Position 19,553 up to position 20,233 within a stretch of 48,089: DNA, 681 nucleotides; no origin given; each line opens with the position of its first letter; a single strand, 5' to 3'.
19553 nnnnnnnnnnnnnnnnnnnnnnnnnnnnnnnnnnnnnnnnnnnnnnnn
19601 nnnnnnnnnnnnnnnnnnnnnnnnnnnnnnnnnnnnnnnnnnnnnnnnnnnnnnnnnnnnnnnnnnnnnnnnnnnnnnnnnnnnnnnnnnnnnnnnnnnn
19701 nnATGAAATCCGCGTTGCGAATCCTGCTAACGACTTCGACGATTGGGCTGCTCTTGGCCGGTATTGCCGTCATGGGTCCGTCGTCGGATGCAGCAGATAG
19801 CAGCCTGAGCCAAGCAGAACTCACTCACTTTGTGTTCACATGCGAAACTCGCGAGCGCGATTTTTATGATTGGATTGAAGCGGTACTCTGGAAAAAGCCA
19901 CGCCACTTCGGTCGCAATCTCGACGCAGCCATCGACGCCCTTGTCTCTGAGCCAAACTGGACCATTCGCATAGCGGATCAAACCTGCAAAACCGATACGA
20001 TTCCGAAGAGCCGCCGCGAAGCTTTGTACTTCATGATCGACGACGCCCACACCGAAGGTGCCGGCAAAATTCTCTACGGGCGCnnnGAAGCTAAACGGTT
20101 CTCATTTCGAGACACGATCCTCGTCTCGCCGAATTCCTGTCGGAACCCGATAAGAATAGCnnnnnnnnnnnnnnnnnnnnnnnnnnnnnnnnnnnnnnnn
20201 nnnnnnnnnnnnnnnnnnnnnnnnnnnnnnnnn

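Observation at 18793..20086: Exported barstar-family protein translationally coupled to a secreted orphan: possible exported RNase/inhibitor (toxin-immunity-like) pair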

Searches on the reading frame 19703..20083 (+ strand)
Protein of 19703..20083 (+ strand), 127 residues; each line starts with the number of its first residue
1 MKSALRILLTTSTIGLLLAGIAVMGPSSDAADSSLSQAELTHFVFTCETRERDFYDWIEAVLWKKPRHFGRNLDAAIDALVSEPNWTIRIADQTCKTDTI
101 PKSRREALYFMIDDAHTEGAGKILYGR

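Call 3: search_protein_families(library=pfam, proteins=[window:19703-20083:+], max_evalue=1)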
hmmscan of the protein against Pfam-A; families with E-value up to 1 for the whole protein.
window:19703-20083:+ (127 aa): 1 family
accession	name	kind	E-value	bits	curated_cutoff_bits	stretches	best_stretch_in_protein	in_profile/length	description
PF01337.24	Barstar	-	0.001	19.4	23.4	1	50-117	13-82/96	Barstar (barnase inhibitor)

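Call 4: search_protein_families(library=ncbifam, proteins=[window:19703-20083:+], max_evalue=1)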
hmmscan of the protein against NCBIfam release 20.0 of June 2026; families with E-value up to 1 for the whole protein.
window:19703-20083:+ (127 aa): 0 families

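Call 5: find_homologous_proteins(query=window:19703-20083:+, max_evalue=0.01)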
Query window:19703-20083:+ (127 aa): 14 proteins with E <= 0.01 among 28 candidates.
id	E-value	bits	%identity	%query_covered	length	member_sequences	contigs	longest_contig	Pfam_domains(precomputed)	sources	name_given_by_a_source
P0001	2.3e-77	275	98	100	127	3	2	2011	-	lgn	-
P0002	1.4e-69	250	90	100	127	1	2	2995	-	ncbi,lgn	-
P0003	3.6e-52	194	69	100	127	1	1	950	-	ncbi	-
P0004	2.2e-48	181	65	100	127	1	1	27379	-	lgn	-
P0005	1.9e-46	175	65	95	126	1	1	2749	-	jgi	jgi:hypothetical protein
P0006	4.9e-45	170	66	100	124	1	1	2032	-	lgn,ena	-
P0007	1.2e-43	166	64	100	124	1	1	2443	-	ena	-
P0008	1.2e-41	160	63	100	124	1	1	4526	-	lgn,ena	-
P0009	1.9e-34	136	54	99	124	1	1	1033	-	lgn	-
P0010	1.1e-29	121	53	94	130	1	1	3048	-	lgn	-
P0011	6.2e-27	112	50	91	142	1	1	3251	-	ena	-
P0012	4.5e-25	106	48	96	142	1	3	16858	-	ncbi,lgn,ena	-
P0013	9.1e-25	105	50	87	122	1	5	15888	-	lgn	-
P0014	2.1e-24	104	46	94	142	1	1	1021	-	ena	-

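Call 9: search_solved_structures(query=A1, max_evalue=10, show_alignments=3)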
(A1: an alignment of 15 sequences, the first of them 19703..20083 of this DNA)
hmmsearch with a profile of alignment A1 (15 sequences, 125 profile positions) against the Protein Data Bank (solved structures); distinct sequences matched with E-value up to 10: 0.

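Call 13: search_protein_families(library=pfam, alignment_id=A1, max_evalue=1)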
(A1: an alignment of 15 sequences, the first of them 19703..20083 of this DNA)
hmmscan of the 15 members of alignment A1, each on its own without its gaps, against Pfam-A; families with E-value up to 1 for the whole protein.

A. member 1, window:19703-20083:+ (127 aa): 1 family
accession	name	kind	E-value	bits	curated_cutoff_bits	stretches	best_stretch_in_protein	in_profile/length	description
PF01337.24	Barstar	-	0.001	19.4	23.4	1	50-117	13-82/96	Barstar (barnase inhibitor)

B. families by the number of members that match (of 15 scanned): 8 families
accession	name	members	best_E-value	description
PF01337.24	Barstar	3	0.001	Barstar (barnase inhibitor)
PF22105.2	DUF6943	3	0.042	Family of unknown function (DUF6943)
PF22918.2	PTEN2_C2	2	0.053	PTEN2, C2 domain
PF03158.18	DUF249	1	0.055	Multigene family 530 protein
PF10907.13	DUF2749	1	0.072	Protein of unknown function (DUF2749)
PF24030.1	DUF7341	1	0.15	Domain of unknown function (DUF7341)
PF00335.26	Tetraspanin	1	0.15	Tetraspanin family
PF04325.18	DUF465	1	0.28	Protein of unknown function (DUF465)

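Call 15: find_encoding_contigs(protein=P0004, flank=8000, max_places=3)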
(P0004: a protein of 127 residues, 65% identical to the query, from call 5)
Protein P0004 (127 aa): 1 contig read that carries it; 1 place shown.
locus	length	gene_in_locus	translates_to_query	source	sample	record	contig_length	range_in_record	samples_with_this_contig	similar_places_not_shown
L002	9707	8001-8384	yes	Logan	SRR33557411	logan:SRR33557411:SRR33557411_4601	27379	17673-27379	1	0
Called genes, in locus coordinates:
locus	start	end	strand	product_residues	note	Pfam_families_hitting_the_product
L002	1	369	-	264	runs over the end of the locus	PF00460:Flg_bb_rod, PF22692:LlgE_F_G_D1, PF06429:Flg_bbr_C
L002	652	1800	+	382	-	PF01464:SLT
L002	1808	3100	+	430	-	PF00696:AA_kinase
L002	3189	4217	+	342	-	PF13379:NMT1_2, PF09084:NMT1, PF12974:Phosphonate-bd (weak)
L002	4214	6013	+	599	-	PF00672:HAMP (faint), PF00512:HisKA, PF02518:HATPase_c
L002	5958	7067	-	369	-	PF12146:Hydrolase_4, PF12697:Abhydrolase_6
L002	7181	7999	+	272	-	-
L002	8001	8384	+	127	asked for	-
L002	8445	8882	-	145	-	-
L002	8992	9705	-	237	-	?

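Call 18: find_encoding_contigs(protein=P0012, flank=6000, max_places=3)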
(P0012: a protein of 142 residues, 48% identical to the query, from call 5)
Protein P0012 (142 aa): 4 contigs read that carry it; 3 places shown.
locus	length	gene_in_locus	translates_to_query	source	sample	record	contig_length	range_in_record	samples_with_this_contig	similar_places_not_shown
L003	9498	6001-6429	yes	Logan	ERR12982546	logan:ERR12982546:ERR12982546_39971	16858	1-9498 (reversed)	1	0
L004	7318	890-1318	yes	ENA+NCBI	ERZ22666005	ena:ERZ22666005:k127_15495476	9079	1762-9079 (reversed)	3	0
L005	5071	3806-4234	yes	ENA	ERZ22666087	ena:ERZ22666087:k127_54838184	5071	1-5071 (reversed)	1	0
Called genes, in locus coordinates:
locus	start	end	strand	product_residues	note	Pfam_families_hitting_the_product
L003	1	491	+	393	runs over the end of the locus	PF01464:SLT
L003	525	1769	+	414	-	PF00696:AA_kinase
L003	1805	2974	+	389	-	PF13379:NMT1_2, PF09084:NMT1, PF12974:Phosphonate-bd (weak)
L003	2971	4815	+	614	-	PF00672:HAMP (faint), PF14501:HATPase_c_5 (faint), PF00512:HisKA, PF02518:HATPase_c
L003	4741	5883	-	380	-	PF12697:Abhydrolase_6 (weak)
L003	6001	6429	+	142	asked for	-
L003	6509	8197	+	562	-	-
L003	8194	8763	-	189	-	-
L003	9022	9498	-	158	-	?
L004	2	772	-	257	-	?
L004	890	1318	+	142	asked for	-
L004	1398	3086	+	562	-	-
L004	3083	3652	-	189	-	-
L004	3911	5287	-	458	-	PF00154:RecA_N, PF08423:Rad51, PF06745:ATPase (faint), PF27531:MT3502_N (weak), PF01637:ATPase_2 (weak), PF21096:RecA_C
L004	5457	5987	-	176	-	PF02464:CinA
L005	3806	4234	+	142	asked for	-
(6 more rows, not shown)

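Call 19: find_encoding_contigs(protein=P0013, flank=6000, max_places=3)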
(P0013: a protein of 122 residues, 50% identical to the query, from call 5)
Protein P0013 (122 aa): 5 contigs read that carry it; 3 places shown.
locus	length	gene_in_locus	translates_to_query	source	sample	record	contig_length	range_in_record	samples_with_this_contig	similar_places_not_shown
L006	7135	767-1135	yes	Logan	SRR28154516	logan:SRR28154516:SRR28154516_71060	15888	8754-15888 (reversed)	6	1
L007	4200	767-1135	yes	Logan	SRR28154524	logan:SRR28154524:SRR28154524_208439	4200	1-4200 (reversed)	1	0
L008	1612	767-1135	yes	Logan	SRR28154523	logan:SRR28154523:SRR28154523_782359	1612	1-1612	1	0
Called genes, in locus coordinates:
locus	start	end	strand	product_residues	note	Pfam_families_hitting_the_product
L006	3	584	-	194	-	?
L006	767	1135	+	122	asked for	-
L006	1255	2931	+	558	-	-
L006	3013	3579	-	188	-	-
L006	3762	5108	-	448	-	PF00154:RecA_N, PF06745:ATPase (faint), PF08423:Rad51 (weak), PF01637:ATPase_2 (weak), PF27531:MT3502_N (weak), PF21096:RecA_C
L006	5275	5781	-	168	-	PF02464:CinA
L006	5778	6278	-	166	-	PF04608:PgpA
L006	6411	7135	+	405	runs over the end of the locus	PF00437:T2SSE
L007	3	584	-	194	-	?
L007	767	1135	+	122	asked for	-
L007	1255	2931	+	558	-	-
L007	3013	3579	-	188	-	-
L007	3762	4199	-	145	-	?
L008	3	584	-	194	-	?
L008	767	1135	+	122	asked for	-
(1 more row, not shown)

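Call 21: predict_structure(alignment_id=A1)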
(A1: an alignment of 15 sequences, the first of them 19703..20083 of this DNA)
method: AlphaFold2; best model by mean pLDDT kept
length: 127 residues; sequences in the alignment: 15
mean_pLDDT: 77.0   pTM: 0.64
mean pLDDT of the five models: 77.0, 76.5, 76.2, 76.2, 74.8
residues with pLDDT >= 90: 51; 70-90: 37; 50-70: 8; < 50: 31
segments of 3 or more residues with pLDDT < 50: 11-35
pLDDT, mean of each block of 10 residues (from residue 1): 49 47 43 58 90 93 90 91 93 80 90 93 87
secondary structure, 60 per line:
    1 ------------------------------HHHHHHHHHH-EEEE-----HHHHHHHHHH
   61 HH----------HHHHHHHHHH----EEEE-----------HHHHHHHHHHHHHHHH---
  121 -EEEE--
elements in order: H31-40 E42-45 H51-62 H73-82 E87-90 H102-117 E122-125

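Call 25: fold_search(model_id=the predicted structure, library=pdb)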
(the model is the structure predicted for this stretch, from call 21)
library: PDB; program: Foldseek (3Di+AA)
matches with E <= 10: 825; with E <= 0.001: 0
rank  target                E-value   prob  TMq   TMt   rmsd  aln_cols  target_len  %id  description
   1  1bgs_E                2.0e-03  1.00  0.51  0.68   3.2        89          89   24  RECOGNITION BETWEEN A BACTERIAL RIBONUCLEASE, BARNASE, AND ITS NATURAL INHIBITOR, BARSTAR (released 1994-04-30)
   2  6pqk_B                2.7e-03  1.00  0.47  0.62   3.6        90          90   26  Cryogenic crystal structure of barnase A43C/S80C bound to barstar C40A/S59C/A67C/C82A (released 2020-07-15)
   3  1b3s_D                2.9e-03  1.00  0.48  0.64   3.5        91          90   21  STRUCTURAL RESPONSE TO MUTATION AT A PROTEIN-PROTEIN INTERFACE (released 1998-12-09)
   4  1b2s_F                3.7e-03  1.00  0.47  0.63   3.5        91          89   20  STRUCTURAL RESPONSE TO MUTATION AT A PROTEIN-PROTEIN INTERFACE (released 1998-12-08)
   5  1b27_D                4.0e-03  1.00  0.48  0.64   3.5        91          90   23  STRUCTURAL RESPONSE TO MUTATION AT A PROTEIN-PROTEIN INTERFACE (released 1998-12-09)
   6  1x1w_F                5.1e-03  1.00  0.48  0.65   3.5        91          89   22  Water-mediate interaction at aprotein-protein interface (released 2005-04-26)
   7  1brs_D                6.2e-03  1.00  0.46  0.63   3.7        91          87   23  PROTEIN-PROTEIN RECOGNITION: CRYSTAL STRUCTURAL ANALYSIS OF A BARNASE-BARSTAR COMPLEX AT 2.0-A RESOLUTION (released 1994-06-22)
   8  1x1w_D                7.0e-03  1.00  0.48  0.64   3.5        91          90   22  Water-mediate interaction at aprotein-protein interface (released 2005-04-26)
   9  2cx6_A                8.0e-03  1.00  0.45  0.59   3.7        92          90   23  Crystal structure of ribonuclease inhibitor Barstar (released 2005-12-28)
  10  1b2s_D                9.6e-03  1.00  0.48  0.64   3.5        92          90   21  STRUCTURAL RESPONSE TO MUTATION AT A PROTEIN-PROTEIN INTERFACE (released 1998-12-08)
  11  2za4_B                1.2e-02  1.00  0.44  0.59   3.8        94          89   20  Crystal Structural Analysis of Barnase-barstar Complex (released 2008-05-20)
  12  1x1y_D                1.4e-02  1.00  0.48  0.64   3.5        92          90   21  Water-mediate interaction at aprotein-protein interface (released 2005-04-26)
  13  1a19_A                3.4e-02  0.99  0.44  0.60   3.7        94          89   21  BARSTAR (FREE), C82A MUTANT (released 1998-04-08)
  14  5f4c_A                4.1e-02  0.98  0.44  0.58   3.9        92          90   23  Crystal Structure of Ribonuclease Inhibitor Barstar from Salmonella Typhimurium (released 2015-12-23)
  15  9rlk_D                5.3e-02  0.63  0.35  0.23  12.6       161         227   12  LolCDE(delta 235-252) complex with Pal lipoprotein (released 2026-01-21)
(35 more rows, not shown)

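Call 39: find_related_loci(query=A1, collection=metagenome_contigs, flank=4000)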
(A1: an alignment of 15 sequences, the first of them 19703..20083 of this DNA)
Query A1 (127 aa) in metagenome_contigs; peptide patterns used: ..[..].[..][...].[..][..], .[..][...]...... (x = any residue, [..] = any of these).
599 stretches matched a pattern, but none encodes a relative of the query by tblastn (E <= 1e-3).

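Call 40: find_encoding_contigs(protein=P0010, flank=4000, max_places=2)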
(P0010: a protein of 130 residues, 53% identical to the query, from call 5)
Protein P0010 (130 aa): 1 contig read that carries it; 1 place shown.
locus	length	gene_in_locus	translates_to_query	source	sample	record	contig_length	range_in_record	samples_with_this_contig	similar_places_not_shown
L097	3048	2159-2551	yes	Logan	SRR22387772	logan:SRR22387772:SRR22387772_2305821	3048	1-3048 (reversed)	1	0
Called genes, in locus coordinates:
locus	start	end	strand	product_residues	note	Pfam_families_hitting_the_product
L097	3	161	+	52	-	?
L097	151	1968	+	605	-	PF00672:HAMP (faint), PF14501:HATPase_c_5 (faint), PF00512:HisKA, PF02518:HATPase_c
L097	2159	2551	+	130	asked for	-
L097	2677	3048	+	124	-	?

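Call 41: find_encoding_contigs(protein=P0005, flank=4000, max_places=2)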
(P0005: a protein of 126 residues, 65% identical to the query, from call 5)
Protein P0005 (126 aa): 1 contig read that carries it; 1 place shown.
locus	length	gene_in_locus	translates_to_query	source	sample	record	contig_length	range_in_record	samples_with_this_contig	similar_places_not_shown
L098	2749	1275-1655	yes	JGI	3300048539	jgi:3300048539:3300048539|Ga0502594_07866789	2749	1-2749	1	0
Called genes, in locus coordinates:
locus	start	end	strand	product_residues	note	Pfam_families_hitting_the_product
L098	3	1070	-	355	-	PF12146:Hydrolase_4 (weak), PF12697:Abhydrolase_6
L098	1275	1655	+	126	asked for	-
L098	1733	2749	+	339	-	?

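Call 59: search_protein_representatives(alignment_id=A1)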
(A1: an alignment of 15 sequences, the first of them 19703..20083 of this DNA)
Query: 15 sequences, 125 profile positions. Proteins with E-value up to 0.001 (for the whole library): 8; up to 1e-10: 8; up to 1e-30: 5. The best 8 are listed.
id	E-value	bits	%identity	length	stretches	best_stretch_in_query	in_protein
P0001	2.1e-57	208.6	-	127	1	1-125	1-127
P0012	7.4e-50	184.2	-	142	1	5-124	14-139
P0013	1.9e-45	170.0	-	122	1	5-124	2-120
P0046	1.3e-36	141.4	-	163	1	10-122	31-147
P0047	3.7e-36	139.9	-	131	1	4-124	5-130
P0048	8.2e-23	96.8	-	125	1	25-123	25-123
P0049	5.1e-19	84.6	-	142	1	17-123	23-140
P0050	1.1e-15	73.8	-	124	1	6-114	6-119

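Call 61: search_protein_families(library=pfam, proteins=[P0046, P0047, P0048, P0049, P0050], max_evalue=1)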
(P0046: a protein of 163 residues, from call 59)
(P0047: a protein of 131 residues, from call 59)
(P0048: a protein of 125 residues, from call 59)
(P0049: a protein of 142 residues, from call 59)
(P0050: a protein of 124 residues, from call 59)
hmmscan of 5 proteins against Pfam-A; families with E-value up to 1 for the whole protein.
P0046 (163 aa): 0 families

P0047 (131 aa): 1 family
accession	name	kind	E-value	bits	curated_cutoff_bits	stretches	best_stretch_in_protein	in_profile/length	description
PF01337.24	Barstar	-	6.1e-06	26.6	23.4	1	54-121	12-82/96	Barstar (barnase inhibitor)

P0048 (125 aa): 2 families
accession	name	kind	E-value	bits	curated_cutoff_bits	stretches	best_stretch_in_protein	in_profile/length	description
PF01337.24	Barstar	-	0.0075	16.7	23.4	1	44-88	13-54/96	Barstar (barnase inhibitor)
PF09723.15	Zn_ribbon_8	-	0.21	12.1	34.4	1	34-53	1-20/41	Zinc ribbon domain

P0049 (142 aa): 1 family
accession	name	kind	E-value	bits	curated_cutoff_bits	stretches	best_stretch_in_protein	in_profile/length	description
PF01337.24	Barstar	-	3e-06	27.6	23.4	1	78-132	29-82/96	Barstar (barnase inhibitor)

P0050 (124 aa): 1 family
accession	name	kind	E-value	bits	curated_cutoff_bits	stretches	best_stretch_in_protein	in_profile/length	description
PF01337.24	Barstar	-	0.00056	20.3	23.4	1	43-119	9-81/96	Barstar (barnase inhibitor)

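Call 62: list_cluster_members(proteins=[P0046, P0047, P0048, P0049, P0050])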
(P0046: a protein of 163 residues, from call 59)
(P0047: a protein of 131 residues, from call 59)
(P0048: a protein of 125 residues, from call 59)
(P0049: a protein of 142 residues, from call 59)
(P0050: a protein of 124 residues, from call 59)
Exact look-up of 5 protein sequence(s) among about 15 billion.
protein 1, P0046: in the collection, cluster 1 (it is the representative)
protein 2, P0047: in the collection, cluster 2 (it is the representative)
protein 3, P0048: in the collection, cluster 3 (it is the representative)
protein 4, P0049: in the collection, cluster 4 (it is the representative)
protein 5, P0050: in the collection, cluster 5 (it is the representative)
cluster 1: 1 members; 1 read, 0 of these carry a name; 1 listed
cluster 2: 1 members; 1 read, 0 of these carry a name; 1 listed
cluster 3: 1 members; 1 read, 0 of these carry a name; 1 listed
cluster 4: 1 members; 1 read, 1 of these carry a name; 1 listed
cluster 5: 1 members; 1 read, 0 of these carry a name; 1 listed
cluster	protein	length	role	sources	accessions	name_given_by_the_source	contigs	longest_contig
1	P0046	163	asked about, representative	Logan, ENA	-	-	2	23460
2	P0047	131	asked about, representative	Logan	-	-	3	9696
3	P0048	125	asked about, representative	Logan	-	-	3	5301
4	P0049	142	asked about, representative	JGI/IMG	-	hypothetical protein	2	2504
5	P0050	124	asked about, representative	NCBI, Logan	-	-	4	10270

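Call 64: find_related_loci(query=A5, collection=metagenome_contigs, flank=5000)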
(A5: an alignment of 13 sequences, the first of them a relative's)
Query A5 (142 aa) in metagenome_contigs; peptide patterns used: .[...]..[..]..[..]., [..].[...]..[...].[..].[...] (x = any residue, [..] = any of these).
599 stretches matched a pattern (row limit reached: there are more); 1 encode a relative of the query (tblastn E <= 1e-3); 1 distinct loci.
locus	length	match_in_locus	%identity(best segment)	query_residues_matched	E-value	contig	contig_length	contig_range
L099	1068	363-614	45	45-139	2e-26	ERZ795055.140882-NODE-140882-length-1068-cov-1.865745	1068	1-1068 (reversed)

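Call 70: search_protein_families(library=padloc, proteins=[window:19703-20083:+], max_evalue=1)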
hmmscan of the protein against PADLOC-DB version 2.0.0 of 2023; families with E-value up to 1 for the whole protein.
window:19703-20083:+ (127 aa): 0 families

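Call 71: search_protein_families(library=phrogs, proteins=[window:19703-20083:+], max_evalue=1)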
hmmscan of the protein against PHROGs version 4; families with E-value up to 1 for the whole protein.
window:19703-20083:+ (127 aa): 0 families
